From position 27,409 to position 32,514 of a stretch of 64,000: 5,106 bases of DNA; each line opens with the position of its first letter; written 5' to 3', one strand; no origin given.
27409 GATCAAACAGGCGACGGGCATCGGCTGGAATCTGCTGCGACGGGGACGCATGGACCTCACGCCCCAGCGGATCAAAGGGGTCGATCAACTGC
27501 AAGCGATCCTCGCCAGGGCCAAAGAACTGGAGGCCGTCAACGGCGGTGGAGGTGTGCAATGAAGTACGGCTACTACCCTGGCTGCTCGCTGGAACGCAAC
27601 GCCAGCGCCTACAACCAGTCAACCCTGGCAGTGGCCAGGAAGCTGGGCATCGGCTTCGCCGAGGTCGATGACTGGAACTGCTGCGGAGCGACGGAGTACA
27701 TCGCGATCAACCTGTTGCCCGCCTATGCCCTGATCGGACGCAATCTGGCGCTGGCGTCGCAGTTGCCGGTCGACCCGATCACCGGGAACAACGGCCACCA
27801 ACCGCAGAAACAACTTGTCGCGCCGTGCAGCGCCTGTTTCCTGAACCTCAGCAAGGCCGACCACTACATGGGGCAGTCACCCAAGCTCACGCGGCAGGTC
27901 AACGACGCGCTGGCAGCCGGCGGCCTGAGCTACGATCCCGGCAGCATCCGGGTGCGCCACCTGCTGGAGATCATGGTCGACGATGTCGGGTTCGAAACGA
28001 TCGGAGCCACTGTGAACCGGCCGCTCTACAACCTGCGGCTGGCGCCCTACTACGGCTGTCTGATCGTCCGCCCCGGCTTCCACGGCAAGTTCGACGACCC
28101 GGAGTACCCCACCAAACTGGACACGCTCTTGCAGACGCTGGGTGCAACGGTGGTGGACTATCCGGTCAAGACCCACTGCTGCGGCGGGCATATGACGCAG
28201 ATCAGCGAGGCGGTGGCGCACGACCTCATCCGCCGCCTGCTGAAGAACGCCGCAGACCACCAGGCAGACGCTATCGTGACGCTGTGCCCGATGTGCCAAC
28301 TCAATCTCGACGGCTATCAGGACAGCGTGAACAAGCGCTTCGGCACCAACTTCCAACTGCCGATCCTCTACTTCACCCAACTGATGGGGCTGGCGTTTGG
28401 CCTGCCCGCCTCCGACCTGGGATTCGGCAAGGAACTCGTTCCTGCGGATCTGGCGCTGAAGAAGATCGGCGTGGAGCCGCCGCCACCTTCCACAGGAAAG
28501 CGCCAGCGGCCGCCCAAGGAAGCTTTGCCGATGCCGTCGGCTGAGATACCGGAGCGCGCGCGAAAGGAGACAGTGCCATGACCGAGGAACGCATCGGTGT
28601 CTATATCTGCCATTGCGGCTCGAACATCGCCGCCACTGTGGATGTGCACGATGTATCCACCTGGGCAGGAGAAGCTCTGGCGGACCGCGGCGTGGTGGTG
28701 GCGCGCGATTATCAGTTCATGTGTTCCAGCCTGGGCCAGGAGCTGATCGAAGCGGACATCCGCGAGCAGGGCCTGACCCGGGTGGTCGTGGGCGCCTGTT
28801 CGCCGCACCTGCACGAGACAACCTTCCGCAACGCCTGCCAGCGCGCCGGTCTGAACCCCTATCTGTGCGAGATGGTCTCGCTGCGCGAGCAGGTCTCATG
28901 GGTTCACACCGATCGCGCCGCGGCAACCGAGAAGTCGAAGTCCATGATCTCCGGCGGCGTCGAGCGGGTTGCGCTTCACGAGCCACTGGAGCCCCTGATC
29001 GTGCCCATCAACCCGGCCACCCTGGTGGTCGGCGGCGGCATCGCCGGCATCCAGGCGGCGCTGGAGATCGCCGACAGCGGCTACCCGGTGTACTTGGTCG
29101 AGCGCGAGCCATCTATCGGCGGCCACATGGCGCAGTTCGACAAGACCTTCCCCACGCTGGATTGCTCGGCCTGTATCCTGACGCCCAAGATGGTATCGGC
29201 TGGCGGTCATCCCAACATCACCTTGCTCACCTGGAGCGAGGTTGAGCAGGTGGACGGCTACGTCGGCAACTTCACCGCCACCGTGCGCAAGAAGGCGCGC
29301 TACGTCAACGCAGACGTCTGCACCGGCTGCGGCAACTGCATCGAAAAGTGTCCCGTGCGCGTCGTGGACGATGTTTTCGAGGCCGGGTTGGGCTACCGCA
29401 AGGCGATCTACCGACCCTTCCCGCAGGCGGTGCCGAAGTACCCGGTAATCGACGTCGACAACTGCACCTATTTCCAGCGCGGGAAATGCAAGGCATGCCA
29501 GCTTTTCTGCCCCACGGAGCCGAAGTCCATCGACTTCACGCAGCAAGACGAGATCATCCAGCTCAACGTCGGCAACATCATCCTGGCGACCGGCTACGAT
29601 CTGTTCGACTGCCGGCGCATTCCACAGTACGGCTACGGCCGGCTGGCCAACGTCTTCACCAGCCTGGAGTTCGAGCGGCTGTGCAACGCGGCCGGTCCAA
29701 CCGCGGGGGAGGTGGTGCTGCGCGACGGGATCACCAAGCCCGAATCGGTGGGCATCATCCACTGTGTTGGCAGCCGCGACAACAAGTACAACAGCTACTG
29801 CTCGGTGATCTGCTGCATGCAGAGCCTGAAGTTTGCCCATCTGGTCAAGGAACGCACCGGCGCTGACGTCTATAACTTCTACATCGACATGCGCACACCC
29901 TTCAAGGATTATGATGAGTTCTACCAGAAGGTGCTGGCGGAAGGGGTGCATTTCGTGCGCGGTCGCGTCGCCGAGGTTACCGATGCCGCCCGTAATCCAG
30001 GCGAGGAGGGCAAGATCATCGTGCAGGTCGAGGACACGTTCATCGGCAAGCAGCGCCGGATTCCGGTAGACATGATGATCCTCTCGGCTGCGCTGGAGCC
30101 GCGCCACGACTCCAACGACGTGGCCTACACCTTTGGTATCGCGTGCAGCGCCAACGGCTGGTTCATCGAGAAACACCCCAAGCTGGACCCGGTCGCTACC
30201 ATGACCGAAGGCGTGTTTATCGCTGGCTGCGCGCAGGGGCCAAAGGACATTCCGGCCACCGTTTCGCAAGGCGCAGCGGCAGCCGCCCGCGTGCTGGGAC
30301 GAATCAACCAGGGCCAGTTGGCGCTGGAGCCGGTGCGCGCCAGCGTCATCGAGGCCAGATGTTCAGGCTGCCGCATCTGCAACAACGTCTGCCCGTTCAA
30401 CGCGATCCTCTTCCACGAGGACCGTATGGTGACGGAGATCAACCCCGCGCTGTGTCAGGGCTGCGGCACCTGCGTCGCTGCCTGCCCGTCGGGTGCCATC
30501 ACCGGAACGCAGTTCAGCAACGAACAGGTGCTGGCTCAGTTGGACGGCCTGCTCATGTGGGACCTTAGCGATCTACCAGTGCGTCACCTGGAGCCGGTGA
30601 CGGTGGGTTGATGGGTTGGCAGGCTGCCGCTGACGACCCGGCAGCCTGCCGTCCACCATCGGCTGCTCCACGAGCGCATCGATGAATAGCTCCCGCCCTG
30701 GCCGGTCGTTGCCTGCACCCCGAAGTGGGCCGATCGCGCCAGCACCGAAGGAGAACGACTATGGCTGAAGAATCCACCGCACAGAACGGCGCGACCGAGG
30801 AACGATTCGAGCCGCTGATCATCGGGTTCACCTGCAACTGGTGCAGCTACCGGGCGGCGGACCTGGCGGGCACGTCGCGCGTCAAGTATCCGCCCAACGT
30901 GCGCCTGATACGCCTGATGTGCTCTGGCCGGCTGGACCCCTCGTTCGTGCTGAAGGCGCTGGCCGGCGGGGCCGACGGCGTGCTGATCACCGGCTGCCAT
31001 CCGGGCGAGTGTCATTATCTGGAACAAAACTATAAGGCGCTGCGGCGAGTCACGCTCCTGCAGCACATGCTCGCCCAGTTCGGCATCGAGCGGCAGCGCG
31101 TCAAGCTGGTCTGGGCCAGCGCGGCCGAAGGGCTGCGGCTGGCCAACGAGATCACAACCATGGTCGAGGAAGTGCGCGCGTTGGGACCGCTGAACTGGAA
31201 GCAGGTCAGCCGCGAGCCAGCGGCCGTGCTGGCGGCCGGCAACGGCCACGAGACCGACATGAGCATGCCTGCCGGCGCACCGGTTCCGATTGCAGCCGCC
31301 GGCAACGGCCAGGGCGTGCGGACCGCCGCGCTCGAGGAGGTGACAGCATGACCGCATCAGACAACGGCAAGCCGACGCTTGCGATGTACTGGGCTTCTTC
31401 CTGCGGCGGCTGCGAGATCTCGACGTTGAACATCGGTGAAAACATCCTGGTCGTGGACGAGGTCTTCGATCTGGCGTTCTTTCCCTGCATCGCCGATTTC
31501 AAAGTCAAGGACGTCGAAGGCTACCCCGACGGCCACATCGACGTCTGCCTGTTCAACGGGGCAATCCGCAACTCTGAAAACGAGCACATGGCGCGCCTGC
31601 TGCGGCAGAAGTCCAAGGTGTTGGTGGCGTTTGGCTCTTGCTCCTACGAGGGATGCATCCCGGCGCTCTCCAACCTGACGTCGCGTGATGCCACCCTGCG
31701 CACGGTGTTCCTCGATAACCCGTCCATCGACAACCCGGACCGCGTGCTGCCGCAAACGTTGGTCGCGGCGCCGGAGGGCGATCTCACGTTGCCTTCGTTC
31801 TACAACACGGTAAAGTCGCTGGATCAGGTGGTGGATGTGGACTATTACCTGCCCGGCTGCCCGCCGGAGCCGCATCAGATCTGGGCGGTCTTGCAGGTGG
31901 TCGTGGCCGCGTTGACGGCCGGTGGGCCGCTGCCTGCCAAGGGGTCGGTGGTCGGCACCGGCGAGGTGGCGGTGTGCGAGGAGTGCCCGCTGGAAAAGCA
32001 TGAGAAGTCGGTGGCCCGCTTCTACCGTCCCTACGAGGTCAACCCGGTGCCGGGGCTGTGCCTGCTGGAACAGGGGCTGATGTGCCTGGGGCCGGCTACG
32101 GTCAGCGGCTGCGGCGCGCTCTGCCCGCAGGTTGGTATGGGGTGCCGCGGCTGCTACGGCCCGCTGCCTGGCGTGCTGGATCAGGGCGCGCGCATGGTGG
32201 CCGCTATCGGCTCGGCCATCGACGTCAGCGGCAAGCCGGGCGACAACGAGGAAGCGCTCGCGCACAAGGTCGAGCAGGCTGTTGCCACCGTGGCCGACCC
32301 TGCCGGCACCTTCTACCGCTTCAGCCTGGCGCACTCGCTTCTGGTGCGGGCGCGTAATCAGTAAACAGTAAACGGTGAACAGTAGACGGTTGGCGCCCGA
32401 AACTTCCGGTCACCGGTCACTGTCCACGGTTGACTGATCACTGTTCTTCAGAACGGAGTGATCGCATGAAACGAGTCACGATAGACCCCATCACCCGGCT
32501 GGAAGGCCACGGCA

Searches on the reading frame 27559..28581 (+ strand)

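Call 49: search_protein_families(library=pfam, proteins=[window:27559-28581:+], max_evalue=0.001)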
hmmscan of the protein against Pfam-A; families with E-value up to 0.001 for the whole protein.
window:27559-28581:+ (340 aa): 1 family
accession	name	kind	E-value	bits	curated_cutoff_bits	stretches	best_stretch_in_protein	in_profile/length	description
PF02754.22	CCG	-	2.2e-21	76.2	20.6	2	164-251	4-85/85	Cysteine-rich domain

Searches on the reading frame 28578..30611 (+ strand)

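Call 49: search_protein_families(library=pfam, proteins=[window:28578-30611:+], max_evalue=0.001)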
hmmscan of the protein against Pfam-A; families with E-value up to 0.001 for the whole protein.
window:28578-30611:+ (677 aa): 17 families
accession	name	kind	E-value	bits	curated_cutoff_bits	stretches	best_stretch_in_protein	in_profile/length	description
PF00037.32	Fer4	-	8.1e-18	63.9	21.1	3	620-642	2-24/24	4Fe-4S binding domain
PF13237.11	Fer4_10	-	1.7e-16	60.3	25.5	2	592-637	6-53/53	4Fe-4S dicluster domain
PF13484.11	Fer4_16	-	1.5e-14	55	30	1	248-313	2-65/66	4Fe-4S double cluster binding domain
PF12838.12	Fer4_7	-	1.6e-13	51.4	27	1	594-640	1-52/52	4Fe-4S dicluster domain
PF12837.12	Fer4_6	-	4.4e-11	42.6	25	1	620-641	3-24/24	4Fe-4S binding domain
PF12797.12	Fer4_2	-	2.2e-10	40.2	24.5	0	620-638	4-22/22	4Fe-4S binding domain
PF13187.11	Fer4_9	-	1.8e-09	37.9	27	1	594-641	1-52/52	4Fe-4S dicluster domain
PF14697.11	Fer4_21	-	2.9e-09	37.4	35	1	588-641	1-57/59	4Fe-4S dicluster domain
PF07992.20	Pyr_redox_2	-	8.2e-09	35.7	26.1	1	148-226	3-61/291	Pyridine nucleotide-disulphide oxidoreductase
PF25160.1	LdpA_Fe-S-bd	-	1.4e-08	34.8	27.6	1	599-643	7-45/49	LdpA Fe-S cluster-binding domain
PF12831.13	FAD_oxidored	-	1.1e-07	32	27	1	149-185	3-39/416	FAD dependent oxidoreductase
PF13450.12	NAD_binding_8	-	5.6e-07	30.2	21.9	1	150-201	1-52/68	NAD(P)-binding Rossmann-like domain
PF00890.30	FAD_binding_2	-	2.5e-06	27.4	20.4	1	149-185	3-39/414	FAD binding domain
PF13183.11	Fer4_8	-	2.3e-05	25.3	27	0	242-262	48-68/68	4Fe-4S dicluster domain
PF01134.28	GIDA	-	5.1e-05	22.9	22.1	1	149-235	3-69/391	Glucose inhibited division protein A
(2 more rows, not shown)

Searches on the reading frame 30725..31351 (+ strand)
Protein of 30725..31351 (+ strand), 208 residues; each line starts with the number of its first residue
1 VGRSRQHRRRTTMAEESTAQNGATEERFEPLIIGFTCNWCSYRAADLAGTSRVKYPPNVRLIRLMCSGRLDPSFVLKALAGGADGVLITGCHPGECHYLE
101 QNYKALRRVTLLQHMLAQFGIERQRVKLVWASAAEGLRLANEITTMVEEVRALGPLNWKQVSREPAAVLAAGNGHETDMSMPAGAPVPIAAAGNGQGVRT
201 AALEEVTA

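Call 81: search_protein_families(library=pfam, proteins=[window:30725-31351:+], max_evalue=0.00001)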
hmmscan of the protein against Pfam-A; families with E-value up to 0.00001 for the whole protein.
window:30725-31351:+ (208 aa): 1 family
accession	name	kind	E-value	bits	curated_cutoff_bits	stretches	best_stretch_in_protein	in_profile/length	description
PF02662.21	FlpD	-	2.4e-51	173.3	22.3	1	32-154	1-123/123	Methyl-viologen-reducing hydrogenase, delta subunit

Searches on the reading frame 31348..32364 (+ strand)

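Call 81: search_protein_families(library=pfam, proteins=[window:31348-32364:+], max_evalue=0.00001)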
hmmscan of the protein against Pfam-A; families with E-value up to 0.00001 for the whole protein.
window:31348-32364:+ (338 aa): 1 family
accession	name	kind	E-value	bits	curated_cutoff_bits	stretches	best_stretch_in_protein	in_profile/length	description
PF01058.29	Oxidored_q6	-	1e-23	83.9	27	1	19-183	1-126/128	NADH ubiquinone oxidoreductase, 20 Kd subunit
